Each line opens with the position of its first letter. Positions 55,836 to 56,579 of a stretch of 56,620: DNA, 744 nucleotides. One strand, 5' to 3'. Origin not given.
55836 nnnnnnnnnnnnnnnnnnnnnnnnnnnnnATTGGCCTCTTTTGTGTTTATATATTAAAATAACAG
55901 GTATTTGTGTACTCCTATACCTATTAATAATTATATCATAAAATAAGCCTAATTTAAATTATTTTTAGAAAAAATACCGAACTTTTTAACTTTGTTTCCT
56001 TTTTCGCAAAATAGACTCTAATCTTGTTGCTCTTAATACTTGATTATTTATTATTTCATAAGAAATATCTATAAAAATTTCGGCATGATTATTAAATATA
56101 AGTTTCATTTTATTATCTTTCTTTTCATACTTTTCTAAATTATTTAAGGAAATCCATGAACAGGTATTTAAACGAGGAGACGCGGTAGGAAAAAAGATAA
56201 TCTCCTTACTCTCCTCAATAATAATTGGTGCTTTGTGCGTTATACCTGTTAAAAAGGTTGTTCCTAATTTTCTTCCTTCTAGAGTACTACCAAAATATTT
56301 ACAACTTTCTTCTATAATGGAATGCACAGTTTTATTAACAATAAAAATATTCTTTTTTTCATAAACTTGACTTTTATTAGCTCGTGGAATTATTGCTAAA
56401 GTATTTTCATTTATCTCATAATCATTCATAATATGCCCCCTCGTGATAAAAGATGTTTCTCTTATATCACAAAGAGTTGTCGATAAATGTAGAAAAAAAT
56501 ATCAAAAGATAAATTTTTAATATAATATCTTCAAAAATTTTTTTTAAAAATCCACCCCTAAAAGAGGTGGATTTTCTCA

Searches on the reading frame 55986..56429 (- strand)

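Call 51: search_protein_families(library=pfam, proteins=[window:55986-56429:-], max_evalue=0.00001)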
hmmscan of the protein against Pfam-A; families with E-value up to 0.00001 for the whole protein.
window:55986-56429:- (147 aa): 1 family
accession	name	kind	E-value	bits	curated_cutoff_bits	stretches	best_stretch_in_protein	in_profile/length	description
PF06338.17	ComK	-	4.7e-43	147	22.3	1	2-145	2-151/152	ComK protein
